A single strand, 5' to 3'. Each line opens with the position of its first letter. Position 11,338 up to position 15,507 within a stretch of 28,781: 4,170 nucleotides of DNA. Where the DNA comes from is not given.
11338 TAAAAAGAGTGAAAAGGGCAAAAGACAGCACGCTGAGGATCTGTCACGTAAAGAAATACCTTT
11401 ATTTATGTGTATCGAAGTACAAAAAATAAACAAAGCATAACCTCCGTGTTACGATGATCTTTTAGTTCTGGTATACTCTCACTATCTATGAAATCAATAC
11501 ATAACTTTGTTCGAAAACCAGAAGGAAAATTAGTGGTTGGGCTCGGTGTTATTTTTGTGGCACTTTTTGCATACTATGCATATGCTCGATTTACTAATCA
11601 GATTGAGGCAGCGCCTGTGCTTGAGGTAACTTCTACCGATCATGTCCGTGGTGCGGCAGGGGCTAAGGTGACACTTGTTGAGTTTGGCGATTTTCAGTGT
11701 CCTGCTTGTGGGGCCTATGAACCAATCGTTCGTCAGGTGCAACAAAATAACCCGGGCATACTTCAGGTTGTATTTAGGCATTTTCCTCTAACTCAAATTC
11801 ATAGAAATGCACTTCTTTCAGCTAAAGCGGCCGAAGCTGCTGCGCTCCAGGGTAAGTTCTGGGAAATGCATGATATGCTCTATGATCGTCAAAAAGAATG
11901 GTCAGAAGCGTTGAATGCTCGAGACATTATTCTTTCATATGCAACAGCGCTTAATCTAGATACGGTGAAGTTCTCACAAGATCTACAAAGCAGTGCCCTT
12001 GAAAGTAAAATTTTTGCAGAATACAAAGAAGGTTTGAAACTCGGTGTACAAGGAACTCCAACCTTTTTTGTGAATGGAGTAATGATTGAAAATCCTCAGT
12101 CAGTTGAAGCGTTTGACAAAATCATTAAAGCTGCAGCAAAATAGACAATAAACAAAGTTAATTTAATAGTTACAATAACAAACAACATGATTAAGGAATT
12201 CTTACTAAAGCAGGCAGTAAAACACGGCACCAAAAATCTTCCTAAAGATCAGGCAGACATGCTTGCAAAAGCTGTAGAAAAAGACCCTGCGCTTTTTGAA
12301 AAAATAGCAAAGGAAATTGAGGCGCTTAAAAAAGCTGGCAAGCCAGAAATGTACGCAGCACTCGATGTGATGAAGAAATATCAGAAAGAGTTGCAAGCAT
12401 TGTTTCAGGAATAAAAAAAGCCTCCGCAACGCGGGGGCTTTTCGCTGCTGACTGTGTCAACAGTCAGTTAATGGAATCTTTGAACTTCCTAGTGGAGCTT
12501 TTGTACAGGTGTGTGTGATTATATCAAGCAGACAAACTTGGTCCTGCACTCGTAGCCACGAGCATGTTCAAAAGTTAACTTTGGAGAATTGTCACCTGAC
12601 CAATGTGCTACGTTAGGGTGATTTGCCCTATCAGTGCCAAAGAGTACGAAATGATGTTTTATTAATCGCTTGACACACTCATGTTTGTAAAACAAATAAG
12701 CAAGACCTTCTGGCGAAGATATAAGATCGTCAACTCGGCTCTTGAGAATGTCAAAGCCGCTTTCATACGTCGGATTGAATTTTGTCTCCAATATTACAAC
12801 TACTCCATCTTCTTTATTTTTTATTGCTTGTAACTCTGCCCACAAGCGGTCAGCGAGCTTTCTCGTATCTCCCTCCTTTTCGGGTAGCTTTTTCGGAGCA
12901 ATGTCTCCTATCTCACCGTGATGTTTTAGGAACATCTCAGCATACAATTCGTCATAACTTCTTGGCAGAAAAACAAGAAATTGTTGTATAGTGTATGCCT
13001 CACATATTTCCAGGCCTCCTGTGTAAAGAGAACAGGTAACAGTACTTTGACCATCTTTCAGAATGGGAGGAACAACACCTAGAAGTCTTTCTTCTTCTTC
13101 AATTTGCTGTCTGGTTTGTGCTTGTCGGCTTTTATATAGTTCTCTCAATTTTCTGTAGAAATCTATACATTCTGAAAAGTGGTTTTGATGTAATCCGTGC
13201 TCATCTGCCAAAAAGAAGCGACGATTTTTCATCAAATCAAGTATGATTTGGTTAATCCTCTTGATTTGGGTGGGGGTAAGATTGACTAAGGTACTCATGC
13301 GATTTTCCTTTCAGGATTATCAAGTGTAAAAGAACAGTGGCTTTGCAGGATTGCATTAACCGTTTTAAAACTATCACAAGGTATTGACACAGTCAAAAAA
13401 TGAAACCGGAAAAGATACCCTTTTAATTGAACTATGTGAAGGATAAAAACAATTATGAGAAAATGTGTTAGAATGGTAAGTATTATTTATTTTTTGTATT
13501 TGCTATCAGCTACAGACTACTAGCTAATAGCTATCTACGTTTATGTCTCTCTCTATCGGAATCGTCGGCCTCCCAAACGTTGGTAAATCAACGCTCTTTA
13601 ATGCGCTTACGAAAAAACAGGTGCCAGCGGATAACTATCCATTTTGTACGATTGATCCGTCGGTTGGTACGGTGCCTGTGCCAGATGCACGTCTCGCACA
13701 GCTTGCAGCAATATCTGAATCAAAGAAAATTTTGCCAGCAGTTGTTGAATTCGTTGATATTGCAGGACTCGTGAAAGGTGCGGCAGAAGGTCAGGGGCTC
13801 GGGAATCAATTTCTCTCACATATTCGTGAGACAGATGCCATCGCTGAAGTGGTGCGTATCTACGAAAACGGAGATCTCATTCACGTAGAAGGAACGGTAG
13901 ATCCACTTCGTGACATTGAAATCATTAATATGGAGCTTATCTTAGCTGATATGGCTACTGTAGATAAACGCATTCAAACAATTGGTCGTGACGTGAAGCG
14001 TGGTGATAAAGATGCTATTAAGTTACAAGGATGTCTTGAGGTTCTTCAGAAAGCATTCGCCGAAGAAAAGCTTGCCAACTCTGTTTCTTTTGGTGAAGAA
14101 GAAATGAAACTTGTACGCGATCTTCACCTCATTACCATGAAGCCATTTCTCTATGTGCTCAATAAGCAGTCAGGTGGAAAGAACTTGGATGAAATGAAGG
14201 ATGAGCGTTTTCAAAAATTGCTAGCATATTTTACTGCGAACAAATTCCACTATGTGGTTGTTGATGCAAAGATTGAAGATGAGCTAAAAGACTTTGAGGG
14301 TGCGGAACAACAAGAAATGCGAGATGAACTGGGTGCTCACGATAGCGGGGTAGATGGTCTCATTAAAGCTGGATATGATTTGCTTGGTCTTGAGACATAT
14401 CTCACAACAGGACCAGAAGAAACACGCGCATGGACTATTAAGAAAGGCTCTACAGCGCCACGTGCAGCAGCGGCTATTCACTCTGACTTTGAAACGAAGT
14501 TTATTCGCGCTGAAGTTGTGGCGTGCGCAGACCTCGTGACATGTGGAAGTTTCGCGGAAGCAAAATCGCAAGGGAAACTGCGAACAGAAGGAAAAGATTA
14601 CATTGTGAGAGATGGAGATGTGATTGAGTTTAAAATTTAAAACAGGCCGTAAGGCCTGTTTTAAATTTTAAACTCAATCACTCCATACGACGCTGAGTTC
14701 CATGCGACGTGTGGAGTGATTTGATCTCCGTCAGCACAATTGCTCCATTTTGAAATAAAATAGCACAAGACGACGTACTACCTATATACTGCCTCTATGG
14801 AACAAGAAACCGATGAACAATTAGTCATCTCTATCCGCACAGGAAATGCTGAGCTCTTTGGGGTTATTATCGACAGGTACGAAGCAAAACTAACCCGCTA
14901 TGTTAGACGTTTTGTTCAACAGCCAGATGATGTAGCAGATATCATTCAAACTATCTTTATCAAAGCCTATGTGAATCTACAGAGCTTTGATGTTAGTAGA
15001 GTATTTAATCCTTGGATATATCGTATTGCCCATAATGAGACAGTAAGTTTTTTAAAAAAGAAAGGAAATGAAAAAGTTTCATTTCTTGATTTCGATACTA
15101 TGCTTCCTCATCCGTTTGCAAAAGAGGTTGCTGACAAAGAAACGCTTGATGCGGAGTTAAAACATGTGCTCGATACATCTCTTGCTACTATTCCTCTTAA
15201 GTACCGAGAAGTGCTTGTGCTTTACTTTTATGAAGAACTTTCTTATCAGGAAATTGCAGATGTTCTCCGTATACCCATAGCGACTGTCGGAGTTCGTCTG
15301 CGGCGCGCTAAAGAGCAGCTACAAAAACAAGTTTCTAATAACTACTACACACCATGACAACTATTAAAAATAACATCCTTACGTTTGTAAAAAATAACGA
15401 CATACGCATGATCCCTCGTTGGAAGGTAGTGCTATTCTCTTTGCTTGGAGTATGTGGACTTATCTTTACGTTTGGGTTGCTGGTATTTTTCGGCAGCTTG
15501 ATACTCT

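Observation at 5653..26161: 7-nt CTA ladders phased to the start codon in leadered core genes (top candidate for an undescribed system)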

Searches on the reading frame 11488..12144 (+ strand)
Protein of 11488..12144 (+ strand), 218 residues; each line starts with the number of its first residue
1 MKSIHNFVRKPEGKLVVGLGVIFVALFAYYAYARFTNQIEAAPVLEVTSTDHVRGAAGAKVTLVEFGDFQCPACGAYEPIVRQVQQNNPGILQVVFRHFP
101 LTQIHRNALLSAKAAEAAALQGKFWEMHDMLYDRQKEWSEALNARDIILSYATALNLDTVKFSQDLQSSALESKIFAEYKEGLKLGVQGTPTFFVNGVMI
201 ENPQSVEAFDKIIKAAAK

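Call 5: search_protein_families(library=ncbifam, proteins=[window:11488-12144:+])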
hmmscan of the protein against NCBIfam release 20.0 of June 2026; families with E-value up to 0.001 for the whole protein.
window:11488-12144:+ (218 aa): 2 families
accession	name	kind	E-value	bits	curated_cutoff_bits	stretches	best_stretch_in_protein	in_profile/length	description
NF041057.1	Rcas_1661_fam_Se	equivalog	2.5e-27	96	190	1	52-215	82-246/247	Rcas_1661 family thioredoxin-like (seleno)lipoprotein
NF047695.1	ThlDiSintDsbAHaem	equivalog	1.5e-06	27.7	290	1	23-204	5-182/206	thiol:disulfide interchange protein DsbA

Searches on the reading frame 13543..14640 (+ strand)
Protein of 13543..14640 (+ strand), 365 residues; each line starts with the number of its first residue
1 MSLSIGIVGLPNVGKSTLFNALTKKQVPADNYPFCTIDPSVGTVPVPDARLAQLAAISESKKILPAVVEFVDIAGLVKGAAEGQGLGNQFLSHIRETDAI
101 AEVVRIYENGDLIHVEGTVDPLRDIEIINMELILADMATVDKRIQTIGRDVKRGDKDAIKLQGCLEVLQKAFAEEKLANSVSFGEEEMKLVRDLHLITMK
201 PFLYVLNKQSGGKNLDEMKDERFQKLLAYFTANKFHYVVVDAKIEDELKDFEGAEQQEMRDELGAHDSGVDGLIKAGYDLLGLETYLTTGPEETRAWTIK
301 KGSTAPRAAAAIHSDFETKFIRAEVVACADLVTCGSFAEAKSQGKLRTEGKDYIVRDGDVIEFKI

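Call 5: search_protein_families(library=ncbifam, proteins=[window:13543-14640:+])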
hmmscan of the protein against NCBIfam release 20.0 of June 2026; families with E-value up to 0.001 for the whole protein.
window:13543-14640:+ (365 aa): 16 families
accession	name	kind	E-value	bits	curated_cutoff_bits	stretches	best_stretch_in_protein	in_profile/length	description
TIGR00092.1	TIGR00092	equivalog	8.4e-128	426.6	279.2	1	1-364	1-365/368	redox-regulated ATPase YchF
NF007171.0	PRK09602.1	subfamily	7e-39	133.8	387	1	1-249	1-269/397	YchF-related putative GTPase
NF008955.0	PRK12297.1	equivalog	1.3e-21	77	406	1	5-259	162-391/429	GTPase ObgE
TIGR02729.1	Obg_CgtA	equivalog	3.5e-21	75.6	280.25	1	5-191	160-321/329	Obg family GTPase CgtA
NF008956.1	PRK12299.1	equivalog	5.3e-21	74.9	300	1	5-148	161-276/327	GTPase ObgE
NF008954.1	PRK12296.1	equivalog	5.5e-16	58.1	377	1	5-135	162-269/470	GTPase ObgE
TIGR03156.1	GTP_HflX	equivalog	1.6e-08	33.9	216.75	1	4-51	191-238/351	GTPase HflX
TIGR03596.1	GTPase_YlqF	equivalog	3.2e-08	33.3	208.2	1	5-27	121-143/276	ribosome biogenesis GTPase YlqF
TIGR00231.1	small_GTP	domain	5.7e-08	32.7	42.5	1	4-106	5-93/164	GTP-binding protein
TIGR03594.1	GTPase_EngA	equivalog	7.8e-07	28.4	306.7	1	5-27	3-25/432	ribosome biogenesis GTPase Der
TIGR00437.1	feoB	equivalog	8e-07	28.1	315.65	1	9-48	1-40/594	ferrous iron transport protein B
NF008280.0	PRK11058.1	equivalog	6.2e-06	25.2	441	1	5-57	200-252/426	ribosome rescue GTPase HflX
NF000908.1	PRK00089.1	equivalog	6.6e-05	22.3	237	1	4-27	5-28/291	GTPase Era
NF003661.0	PRK05291.1-3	equivalog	7e-05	22.3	380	1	3-27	217-241/448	tRNA uridine-5-carboxymethylaminomethyl(34) synthesis GTPase MnmE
TIGR00436.1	era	equivalog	0.00015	21.2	116.25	1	4-26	2-24/270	GTPase Era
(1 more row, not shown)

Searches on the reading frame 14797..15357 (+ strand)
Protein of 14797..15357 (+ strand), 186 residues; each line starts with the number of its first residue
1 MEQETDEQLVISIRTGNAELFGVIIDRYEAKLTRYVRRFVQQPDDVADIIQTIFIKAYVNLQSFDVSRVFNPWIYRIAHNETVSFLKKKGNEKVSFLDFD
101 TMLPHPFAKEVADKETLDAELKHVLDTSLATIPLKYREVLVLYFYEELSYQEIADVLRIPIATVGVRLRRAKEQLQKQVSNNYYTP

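Call 5: search_protein_families(library=ncbifam, proteins=[window:14797-15357:+])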
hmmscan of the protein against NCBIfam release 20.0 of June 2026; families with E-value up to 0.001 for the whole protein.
window:14797-15357:+ (186 aa): 92 families (the best 25 are shown)
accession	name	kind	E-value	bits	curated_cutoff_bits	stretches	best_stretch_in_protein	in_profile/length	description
NF007223.0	PRK09641.1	equivalog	1.9e-33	115.9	209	1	5-181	4-186/187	RNA polymerase sigma factor SigW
TIGR02948.1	SigW_bacill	equivalog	4.1e-32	111.8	243.1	1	6-180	5-185/187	RNA polymerase sigma factor SigW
NF008888.0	PRK11922.1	equivalog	4.2e-31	108.4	204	1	2-181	13-198/231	RNA polymerase sigma factor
TIGR02939.1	RpoE_Sigma70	equivalog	2.2e-29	102.8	236.15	1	2-179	3-186/190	RNA polymerase sigma factor RpoE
NF006930.0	PRK09415.1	subfamily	3.1e-29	102.1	198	1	18-181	15-177/179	RNA polymerase factor sigma C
NF009166.1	PRK12513.1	equivalog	3.9e-28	98.5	206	1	2-181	5-188/193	RNA polymerase sigma factor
TIGR02937.1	sigma70-ECF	superfamily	4.4e-28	98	42.9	1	23-178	5-164/165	sigma-70 family RNA polymerase sigma factor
TIGR02985.1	Sig70_bacteroi1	subfamily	9e-26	91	126.4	1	21-178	3-161/162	RNA polymerase sigma-70 factor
TIGR02950.1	SigM_subfam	subfamily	2.2e-25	89.3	147.95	1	24-179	5-158/159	RNA polymerase sigma factor, SigM family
NF009195.0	PRK12543.1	subfamily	3.8e-25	88.5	197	1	3-181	4-180/192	RNA polymerase sigma factor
NF004113.0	PRK05602.1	equivalog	1.2e-24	87.2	208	1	1-182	27-204/211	RNA polymerase sigma factor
NF007222.0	PRK09640.1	equivalog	2.9e-24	85.7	194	1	5-182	9-185/188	RNA polymerase sigma factor SigX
NF007215.0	PRK09637.1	equivalog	3.2e-24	85.9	212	1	24-179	6-154/181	RNA polymerase sigma factor SigZ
TIGR02954.1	Sig70_famx3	hypoth_equivalog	8e-24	84.3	188.5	1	6-180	3-168/170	RNA polymerase sigma-70 factor, TIGR02954 family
NF009171.0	PRK12518.1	equivalog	1.7e-23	83.4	208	1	3-179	11-184/191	RNA polymerase sigma factor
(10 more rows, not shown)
